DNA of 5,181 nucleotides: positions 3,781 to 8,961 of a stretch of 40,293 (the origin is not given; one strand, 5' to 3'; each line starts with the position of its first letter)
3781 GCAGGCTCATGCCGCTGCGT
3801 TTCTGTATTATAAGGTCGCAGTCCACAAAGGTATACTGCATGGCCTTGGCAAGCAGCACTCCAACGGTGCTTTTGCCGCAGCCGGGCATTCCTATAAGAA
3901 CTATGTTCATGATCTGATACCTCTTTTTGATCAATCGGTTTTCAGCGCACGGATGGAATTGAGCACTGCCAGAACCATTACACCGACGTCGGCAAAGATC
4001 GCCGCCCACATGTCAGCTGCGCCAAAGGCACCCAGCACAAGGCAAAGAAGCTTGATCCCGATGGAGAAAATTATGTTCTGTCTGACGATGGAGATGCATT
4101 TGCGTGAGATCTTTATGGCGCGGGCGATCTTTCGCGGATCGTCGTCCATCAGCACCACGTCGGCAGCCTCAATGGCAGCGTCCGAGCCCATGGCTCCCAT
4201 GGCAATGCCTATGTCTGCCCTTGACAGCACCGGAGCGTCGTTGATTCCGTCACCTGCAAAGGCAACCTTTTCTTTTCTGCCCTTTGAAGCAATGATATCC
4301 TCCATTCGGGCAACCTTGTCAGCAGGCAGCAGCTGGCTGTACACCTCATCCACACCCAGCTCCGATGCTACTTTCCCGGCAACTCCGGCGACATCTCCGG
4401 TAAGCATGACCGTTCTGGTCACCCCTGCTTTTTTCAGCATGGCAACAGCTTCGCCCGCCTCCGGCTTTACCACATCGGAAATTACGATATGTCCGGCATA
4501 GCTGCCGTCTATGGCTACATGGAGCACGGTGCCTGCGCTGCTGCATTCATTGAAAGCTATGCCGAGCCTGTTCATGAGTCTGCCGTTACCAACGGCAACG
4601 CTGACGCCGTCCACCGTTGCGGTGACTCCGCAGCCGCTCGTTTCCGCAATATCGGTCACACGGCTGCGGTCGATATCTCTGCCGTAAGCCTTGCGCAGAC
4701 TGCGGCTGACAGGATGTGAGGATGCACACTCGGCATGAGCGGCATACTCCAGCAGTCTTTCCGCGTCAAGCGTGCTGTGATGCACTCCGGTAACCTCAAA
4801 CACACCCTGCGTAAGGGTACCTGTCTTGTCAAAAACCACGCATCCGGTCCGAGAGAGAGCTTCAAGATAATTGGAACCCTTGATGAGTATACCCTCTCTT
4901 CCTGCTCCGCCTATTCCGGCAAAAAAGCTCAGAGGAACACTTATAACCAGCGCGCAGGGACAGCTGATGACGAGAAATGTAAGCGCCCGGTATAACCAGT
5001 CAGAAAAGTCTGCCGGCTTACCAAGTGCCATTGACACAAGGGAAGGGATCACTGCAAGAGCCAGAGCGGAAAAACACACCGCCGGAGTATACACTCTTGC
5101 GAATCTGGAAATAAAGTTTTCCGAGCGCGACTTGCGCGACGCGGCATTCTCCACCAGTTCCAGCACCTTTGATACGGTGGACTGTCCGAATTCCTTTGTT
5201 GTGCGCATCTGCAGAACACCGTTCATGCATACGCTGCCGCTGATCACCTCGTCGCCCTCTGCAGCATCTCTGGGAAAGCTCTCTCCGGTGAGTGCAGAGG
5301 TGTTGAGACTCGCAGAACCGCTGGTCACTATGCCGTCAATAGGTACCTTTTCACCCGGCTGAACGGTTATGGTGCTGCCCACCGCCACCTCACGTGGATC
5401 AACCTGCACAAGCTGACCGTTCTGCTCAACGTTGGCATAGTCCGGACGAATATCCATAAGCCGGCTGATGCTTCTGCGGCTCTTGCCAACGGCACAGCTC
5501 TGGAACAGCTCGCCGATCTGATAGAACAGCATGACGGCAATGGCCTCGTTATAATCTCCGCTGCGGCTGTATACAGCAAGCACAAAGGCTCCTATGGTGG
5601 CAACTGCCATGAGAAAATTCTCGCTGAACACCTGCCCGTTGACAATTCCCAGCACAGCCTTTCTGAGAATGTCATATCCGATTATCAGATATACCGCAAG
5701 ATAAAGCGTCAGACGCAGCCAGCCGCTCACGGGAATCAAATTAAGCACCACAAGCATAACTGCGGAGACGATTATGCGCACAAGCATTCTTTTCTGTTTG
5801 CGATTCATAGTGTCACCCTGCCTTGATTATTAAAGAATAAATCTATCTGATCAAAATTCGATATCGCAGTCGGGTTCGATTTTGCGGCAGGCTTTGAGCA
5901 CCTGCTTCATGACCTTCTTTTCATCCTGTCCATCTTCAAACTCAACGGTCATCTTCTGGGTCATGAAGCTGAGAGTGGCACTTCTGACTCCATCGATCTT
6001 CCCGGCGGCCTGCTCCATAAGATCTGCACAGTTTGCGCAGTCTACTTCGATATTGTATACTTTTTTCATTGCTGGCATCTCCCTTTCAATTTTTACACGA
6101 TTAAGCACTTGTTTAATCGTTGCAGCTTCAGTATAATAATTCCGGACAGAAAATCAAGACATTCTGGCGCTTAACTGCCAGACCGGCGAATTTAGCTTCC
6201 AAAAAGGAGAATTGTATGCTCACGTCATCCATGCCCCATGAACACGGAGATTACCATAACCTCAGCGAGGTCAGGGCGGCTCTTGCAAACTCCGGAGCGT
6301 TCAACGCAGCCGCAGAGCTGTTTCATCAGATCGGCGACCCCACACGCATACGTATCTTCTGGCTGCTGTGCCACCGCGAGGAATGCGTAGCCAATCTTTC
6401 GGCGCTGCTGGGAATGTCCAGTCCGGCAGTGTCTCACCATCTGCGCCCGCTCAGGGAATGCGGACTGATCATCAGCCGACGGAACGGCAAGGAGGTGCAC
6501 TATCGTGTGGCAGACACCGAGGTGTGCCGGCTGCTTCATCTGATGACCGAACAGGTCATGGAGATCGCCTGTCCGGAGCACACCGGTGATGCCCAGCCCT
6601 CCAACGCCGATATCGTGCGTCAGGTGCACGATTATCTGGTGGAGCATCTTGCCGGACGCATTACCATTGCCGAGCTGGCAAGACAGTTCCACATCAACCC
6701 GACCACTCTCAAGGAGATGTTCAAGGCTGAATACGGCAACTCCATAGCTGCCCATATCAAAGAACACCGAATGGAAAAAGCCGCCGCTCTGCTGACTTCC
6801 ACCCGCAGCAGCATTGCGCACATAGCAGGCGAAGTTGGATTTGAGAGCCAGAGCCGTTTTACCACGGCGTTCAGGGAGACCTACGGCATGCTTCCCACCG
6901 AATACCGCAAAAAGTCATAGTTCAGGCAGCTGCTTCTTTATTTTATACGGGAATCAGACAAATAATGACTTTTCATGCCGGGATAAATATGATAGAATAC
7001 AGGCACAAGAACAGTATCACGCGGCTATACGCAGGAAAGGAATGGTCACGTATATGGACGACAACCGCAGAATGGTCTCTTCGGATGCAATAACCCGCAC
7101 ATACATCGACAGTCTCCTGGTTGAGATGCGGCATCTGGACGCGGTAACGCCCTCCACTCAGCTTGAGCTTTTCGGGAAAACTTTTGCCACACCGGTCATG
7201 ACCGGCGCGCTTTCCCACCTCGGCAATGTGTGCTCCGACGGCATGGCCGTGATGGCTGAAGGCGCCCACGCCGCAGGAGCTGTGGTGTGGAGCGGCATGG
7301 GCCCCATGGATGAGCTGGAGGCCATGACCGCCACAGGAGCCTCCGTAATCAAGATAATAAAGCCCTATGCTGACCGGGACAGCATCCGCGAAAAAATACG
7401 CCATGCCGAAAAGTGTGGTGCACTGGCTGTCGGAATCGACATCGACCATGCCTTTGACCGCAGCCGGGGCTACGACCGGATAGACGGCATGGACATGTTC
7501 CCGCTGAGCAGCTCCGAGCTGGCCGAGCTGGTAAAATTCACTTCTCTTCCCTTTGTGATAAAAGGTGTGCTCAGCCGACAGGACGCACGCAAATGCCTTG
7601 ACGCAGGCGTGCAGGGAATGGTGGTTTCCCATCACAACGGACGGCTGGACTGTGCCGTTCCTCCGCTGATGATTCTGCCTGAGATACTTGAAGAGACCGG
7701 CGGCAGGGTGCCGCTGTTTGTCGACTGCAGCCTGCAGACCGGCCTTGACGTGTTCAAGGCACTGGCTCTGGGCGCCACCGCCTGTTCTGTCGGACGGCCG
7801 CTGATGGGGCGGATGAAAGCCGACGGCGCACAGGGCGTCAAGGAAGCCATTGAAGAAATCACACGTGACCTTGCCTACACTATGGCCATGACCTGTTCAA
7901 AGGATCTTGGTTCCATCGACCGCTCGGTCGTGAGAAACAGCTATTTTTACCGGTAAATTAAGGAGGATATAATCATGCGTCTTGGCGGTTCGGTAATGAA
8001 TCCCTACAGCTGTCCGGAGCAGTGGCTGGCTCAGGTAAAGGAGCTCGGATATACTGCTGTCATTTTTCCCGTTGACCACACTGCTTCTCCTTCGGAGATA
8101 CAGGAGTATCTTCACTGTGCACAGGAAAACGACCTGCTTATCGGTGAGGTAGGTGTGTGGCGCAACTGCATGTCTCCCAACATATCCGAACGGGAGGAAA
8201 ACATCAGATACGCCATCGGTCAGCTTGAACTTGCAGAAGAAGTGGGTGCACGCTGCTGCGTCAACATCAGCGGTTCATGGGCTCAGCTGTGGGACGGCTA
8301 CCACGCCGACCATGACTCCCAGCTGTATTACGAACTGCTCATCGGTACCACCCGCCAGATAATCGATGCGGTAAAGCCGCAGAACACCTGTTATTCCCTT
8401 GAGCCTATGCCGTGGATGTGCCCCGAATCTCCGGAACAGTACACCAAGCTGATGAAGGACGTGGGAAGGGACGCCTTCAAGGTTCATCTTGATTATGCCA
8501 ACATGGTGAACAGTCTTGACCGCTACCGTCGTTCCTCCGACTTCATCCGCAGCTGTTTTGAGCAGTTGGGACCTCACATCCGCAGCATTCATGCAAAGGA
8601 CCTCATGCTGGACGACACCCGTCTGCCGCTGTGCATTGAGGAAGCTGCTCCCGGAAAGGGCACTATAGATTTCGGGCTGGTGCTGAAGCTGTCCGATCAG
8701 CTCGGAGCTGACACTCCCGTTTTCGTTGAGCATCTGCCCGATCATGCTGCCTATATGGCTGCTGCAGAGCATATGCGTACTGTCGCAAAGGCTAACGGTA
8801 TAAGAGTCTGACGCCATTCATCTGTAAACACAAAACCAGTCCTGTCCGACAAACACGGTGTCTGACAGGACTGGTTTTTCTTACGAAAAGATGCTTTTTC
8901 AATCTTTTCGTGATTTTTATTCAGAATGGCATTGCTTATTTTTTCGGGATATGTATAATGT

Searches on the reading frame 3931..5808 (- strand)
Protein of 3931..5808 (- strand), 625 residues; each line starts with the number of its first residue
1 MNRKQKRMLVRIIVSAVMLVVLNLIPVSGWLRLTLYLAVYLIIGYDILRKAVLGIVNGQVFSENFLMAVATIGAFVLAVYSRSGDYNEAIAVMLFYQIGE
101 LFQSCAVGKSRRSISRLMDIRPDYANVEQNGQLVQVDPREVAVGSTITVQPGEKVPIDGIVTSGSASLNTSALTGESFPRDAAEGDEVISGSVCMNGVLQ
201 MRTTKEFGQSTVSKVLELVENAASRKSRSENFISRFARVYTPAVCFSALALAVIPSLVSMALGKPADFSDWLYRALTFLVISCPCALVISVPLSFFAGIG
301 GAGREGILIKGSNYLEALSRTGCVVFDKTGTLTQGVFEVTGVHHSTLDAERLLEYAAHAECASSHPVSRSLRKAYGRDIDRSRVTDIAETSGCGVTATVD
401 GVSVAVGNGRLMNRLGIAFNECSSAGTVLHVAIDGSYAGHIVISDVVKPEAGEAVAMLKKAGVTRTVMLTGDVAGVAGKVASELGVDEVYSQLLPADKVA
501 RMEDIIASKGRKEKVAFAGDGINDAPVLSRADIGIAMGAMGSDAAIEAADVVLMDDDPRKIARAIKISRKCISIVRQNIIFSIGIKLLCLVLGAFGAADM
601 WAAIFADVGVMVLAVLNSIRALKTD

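Call 27: search_protein_families(library=pfam, proteins=[window:3931-5808:-], max_evalue=0.001)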
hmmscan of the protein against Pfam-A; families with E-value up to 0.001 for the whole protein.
window:3931-5808:- (625 aa): 4 families
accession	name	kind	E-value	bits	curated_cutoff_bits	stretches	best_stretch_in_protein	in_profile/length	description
PF00122.25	E1-E2_ATPase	-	1.9e-45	155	28.1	1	121-303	3-179/181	E1-E2 ATPase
PF00702.32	Hydrolase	-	1.4e-23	84.8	26.4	1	323-532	3-191/191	haloacid dehalogenase-like hydrolase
PF08282.18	Hydrolase_3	-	5.2e-05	23.5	20.9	1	510-563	201-253/255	haloacid dehalogenase-like hydrolase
PF12710.13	HAD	-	0.00031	21.7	27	0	444-528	83-188/189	haloacid dehalogenase-like hydrolase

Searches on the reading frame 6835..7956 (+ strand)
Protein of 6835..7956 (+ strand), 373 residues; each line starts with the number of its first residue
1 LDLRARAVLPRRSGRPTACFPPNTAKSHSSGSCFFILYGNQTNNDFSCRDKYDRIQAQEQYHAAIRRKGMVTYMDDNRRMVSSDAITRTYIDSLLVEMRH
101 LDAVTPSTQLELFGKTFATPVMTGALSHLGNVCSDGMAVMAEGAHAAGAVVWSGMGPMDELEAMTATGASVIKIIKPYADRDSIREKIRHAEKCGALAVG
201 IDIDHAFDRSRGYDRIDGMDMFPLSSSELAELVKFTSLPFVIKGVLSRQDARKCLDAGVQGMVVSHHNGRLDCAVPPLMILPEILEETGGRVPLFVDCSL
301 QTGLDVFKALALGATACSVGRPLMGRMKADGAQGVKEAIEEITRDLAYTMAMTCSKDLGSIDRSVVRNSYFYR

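Call 27: search_protein_families(library=pfam, proteins=[window:6835-7956:+], max_evalue=0.001)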
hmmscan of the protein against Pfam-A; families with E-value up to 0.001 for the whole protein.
window:6835-7956:+ (373 aa): 2 families
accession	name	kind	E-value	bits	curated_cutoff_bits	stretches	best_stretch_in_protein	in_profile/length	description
PF01070.24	FMN_dh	-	4.4e-61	207.3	24.9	2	224-367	205-349/350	FMN-dependent dehydrogenase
PF01645.23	Glu_synthase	-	4.1e-07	30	20.4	0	288-324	272-308/369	Conserved region in glutamate synthase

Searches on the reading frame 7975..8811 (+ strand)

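Call 27: search_protein_families(library=pfam, proteins=[window:7975-8811:+], max_evalue=0.001)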
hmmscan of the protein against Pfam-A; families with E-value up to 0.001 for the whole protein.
window:7975-8811:+ (278 aa): 1 family
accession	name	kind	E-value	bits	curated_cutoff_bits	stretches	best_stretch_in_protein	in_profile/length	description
PF01261.30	AP_endonuc_2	-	2.1e-22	80.5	31.1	1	18-269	1-248/249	Xylose isomerase-like TIM barrel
